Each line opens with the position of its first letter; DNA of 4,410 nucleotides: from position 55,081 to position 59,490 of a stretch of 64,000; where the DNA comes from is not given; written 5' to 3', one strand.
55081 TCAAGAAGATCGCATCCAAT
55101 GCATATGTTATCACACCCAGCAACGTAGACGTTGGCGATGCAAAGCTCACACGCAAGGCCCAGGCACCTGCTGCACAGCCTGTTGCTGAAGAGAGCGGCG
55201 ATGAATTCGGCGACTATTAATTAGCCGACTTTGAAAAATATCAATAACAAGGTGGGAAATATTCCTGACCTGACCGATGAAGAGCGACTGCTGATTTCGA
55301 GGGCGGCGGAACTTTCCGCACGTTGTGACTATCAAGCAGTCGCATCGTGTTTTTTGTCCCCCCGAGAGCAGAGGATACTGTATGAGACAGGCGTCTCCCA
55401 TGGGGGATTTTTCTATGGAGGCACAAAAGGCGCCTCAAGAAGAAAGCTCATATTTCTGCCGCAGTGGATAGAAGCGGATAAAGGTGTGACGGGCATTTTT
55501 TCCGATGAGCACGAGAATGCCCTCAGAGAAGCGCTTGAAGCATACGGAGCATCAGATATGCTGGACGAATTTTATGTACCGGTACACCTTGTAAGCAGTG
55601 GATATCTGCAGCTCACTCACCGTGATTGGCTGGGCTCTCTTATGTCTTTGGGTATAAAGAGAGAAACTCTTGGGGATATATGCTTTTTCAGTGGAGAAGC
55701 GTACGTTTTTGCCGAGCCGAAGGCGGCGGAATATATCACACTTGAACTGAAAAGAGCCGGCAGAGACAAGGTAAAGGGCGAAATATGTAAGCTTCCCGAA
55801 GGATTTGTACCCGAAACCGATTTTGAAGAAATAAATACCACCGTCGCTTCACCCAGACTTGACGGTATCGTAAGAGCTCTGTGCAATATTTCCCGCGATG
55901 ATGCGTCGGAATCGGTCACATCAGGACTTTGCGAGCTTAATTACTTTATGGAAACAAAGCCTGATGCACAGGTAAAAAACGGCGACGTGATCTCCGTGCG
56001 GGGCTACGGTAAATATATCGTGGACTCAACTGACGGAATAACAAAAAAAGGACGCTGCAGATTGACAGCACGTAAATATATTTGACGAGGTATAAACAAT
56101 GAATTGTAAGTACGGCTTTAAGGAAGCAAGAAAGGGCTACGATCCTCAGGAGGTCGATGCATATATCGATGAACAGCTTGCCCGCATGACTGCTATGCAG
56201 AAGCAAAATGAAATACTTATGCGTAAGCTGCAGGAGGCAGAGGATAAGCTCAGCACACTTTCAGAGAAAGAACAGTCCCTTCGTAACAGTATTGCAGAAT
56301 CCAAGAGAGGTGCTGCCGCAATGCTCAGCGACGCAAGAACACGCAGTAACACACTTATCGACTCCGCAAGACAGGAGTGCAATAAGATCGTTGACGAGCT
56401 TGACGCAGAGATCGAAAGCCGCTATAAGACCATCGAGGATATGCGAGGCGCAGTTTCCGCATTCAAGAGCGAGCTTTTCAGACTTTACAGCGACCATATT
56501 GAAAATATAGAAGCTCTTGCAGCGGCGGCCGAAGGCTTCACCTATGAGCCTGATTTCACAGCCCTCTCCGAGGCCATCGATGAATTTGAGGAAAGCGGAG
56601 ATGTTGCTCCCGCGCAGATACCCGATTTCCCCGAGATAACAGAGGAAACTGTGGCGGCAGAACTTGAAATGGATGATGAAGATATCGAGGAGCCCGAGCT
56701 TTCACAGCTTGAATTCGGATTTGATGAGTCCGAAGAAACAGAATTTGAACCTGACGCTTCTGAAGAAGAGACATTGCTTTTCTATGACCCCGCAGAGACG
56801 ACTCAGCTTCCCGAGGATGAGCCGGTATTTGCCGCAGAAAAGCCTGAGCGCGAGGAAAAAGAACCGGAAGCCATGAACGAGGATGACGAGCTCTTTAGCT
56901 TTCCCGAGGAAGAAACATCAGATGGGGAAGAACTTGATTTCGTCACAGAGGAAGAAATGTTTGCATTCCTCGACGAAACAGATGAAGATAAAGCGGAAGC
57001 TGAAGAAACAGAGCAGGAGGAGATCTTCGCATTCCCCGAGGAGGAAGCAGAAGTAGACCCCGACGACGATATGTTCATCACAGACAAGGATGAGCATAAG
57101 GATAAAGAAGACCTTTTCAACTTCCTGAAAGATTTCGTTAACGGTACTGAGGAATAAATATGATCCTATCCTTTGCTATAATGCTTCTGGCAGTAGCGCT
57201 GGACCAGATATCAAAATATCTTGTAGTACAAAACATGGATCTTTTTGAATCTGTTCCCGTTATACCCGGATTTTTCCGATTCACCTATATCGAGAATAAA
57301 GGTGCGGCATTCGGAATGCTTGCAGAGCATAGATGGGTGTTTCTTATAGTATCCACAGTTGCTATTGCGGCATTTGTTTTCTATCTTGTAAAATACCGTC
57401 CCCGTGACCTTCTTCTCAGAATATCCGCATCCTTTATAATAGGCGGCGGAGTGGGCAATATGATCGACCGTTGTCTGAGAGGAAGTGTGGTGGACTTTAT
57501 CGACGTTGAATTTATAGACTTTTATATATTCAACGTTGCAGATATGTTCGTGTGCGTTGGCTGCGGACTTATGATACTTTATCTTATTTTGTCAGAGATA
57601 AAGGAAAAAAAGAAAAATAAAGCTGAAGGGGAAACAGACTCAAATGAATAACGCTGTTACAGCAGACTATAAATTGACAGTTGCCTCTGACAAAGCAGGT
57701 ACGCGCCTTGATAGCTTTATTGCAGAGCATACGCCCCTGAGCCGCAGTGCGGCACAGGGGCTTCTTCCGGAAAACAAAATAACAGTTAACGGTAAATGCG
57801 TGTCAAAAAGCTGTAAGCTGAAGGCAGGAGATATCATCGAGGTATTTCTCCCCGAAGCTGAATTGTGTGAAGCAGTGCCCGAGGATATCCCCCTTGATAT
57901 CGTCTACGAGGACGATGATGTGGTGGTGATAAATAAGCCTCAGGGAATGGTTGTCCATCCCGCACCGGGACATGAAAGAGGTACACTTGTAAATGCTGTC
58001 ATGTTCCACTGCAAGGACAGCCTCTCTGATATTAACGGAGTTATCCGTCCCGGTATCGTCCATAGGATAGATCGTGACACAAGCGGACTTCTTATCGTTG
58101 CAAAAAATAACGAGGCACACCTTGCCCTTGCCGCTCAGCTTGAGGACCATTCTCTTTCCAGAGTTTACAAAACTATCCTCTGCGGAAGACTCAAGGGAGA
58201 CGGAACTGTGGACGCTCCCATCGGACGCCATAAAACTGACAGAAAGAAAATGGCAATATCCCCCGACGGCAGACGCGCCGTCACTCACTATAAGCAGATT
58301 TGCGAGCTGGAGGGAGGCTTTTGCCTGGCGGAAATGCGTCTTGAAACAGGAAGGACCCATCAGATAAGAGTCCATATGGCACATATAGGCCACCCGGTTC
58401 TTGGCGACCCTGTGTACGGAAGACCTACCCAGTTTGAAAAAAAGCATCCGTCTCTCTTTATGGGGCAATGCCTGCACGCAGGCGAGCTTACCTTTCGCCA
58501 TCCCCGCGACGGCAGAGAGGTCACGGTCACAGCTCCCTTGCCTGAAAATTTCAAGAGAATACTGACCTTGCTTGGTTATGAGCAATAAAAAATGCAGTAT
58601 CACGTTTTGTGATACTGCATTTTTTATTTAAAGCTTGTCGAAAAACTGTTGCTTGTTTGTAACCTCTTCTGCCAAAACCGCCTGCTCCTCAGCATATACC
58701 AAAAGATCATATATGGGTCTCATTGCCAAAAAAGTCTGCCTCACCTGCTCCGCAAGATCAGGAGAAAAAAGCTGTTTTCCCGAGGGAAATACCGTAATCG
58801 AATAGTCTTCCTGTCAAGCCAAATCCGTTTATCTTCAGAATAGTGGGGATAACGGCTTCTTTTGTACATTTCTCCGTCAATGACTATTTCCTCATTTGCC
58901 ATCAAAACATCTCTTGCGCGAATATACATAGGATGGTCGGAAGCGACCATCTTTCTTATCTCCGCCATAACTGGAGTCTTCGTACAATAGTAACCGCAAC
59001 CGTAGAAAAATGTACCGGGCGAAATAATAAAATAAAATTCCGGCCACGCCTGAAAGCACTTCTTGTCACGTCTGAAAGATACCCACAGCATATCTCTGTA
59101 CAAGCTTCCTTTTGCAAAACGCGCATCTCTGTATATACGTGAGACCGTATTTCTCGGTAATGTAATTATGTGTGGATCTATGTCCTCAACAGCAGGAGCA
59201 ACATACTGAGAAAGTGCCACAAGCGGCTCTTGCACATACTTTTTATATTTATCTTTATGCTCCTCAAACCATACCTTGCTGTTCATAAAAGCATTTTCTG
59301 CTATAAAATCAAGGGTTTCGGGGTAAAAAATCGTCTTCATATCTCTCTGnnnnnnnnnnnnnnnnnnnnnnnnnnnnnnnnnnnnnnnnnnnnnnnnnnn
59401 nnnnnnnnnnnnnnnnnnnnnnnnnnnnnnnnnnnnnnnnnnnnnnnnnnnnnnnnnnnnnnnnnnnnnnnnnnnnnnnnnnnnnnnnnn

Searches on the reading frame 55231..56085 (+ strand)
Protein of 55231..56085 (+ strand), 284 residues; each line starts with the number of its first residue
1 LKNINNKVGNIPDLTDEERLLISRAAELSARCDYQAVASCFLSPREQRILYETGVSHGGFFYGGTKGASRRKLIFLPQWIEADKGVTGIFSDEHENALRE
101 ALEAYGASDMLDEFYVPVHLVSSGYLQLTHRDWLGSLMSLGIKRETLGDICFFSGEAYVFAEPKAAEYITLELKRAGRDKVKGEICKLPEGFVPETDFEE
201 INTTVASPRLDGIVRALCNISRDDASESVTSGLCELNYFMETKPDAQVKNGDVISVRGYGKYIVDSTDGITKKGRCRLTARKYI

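Call 64: search_protein_families(library=pfam, proteins=[window:55231-56085:+], max_evalue=0.00001)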
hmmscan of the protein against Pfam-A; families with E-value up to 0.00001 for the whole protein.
window:55231-56085:+ (284 aa): 1 family
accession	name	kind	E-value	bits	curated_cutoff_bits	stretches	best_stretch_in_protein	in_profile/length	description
PF17774.7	YlmH_RBD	-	4.1e-12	46.7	23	1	125-184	19-78/84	Putative RNA-binding domain in YlmH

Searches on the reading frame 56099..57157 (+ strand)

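Call 64: search_protein_families(library=pfam, proteins=[window:56099-57157:+], max_evalue=0.00001)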
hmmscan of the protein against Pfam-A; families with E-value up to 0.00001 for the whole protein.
window:56099-57157:+ (352 aa): 1 family
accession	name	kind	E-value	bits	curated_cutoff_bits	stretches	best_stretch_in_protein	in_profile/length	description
PF05103.18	DivIVA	-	2.7e-17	63.4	28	1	7-126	11-130/131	DivIVA protein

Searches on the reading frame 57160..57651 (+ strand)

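Call 64: search_protein_families(library=pfam, proteins=[window:57160-57651:+], max_evalue=0.00001)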
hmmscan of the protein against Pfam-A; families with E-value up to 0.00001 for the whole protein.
window:57160-57651:+ (163 aa): 1 family
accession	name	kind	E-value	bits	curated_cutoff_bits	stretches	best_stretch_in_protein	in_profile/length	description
PF01252.23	Peptidase_A8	-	2.7e-44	151.3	25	1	7-143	1-141/142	Signal peptidase (SPase) II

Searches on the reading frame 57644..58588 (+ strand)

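Call 64: search_protein_families(library=pfam, proteins=[window:57644-58588:+], max_evalue=0.00001)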
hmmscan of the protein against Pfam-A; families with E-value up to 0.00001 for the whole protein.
window:57644-58588:+ (314 aa): 2 families
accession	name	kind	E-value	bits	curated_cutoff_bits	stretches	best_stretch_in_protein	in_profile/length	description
PF00849.27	PseudoU_synth_2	-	1.8e-31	109.9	26.8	1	92-247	1-152/152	RNA pseudouridylate synthase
PF01479.30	S4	-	5.9e-06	26.4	22.8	0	21-65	2-48/48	S4 domain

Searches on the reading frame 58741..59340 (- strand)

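Call 64: search_protein_families(library=pfam, proteins=[window:58741-59340:-], max_evalue=0.00001)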
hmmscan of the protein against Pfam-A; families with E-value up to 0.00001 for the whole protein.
window:58741-59340:- (199 aa): 1 family
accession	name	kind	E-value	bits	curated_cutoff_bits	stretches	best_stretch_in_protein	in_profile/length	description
PF09365.15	DUF2461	-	2.6e-37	129.2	22.8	1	8-181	1-176/208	Conserved hypothetical protein (DUF2461)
